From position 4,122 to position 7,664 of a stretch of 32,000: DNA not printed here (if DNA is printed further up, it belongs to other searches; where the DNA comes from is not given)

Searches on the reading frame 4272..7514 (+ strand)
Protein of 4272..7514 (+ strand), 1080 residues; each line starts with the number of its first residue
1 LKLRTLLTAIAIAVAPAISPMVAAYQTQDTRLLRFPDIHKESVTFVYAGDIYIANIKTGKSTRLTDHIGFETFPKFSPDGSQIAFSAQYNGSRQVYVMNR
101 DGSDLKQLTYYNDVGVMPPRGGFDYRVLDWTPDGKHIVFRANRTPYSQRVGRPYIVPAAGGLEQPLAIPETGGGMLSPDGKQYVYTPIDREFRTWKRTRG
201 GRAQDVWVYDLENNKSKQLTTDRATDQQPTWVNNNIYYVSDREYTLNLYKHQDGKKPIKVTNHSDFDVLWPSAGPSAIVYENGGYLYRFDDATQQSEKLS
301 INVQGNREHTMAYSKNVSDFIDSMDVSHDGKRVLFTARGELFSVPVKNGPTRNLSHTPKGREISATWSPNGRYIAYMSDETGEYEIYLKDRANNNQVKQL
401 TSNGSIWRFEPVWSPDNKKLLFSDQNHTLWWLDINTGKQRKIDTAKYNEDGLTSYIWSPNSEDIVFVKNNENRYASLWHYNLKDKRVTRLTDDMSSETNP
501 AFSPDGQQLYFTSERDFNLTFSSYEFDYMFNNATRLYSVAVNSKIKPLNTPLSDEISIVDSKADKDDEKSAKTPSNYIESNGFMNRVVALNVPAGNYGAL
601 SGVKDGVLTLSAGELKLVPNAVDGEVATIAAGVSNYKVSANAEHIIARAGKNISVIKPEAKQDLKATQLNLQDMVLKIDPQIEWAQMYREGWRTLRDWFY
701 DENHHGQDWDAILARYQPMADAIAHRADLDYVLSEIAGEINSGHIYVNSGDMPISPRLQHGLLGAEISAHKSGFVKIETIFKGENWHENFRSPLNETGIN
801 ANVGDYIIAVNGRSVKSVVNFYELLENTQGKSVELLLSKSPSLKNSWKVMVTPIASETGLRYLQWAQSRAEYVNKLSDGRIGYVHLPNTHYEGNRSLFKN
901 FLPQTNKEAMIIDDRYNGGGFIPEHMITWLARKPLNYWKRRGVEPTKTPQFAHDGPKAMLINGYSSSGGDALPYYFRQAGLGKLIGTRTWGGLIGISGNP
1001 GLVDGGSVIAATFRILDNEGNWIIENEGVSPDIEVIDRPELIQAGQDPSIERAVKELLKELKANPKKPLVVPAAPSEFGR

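Call 49: search_protein_families(library=pfam, max_evalue=0.0001, proteins=[window:4272-7514:+])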
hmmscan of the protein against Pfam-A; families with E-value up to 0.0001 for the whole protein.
window:4272-7514:+ (1080 aa): 8 families
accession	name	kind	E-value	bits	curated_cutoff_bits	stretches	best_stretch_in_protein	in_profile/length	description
PF07676.18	PD40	-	2.3e-34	117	20.9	2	490-516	4-30/38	WD40-like Beta Propeller Repeat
PF14685.13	PDZ_Tricorn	-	4.5e-22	78.3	25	1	761-842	1-81/88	Tricorn protease PDZ domain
PF03572.23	Peptidase_S41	-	2.8e-21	76.3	24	1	880-1035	1-165/165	Peptidase family S41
PF14684.11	Tricorn_C1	-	4.1e-20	71.9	24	1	681-738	2-59/59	Tricorn protease C1 domain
PF00930.27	DPPIV_N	-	5.4e-19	68.6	22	0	336-405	20-83/354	Dipeptidyl peptidase IV (DPP IV) N-terminal region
PF25174.1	Beta-prop_THOC3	-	2.3e-10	40.4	305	1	318-515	46-234/272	THOC3 beta-propeller domain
PF24817.1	WD40_WDHD1_1st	-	4.1e-05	23.3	109.9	0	359-427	221-287/291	WDHD1 first WD40 domain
PF17820.7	PDZ_6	-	7.8e-05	22.8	27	0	803-837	18-52/54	PDZ domain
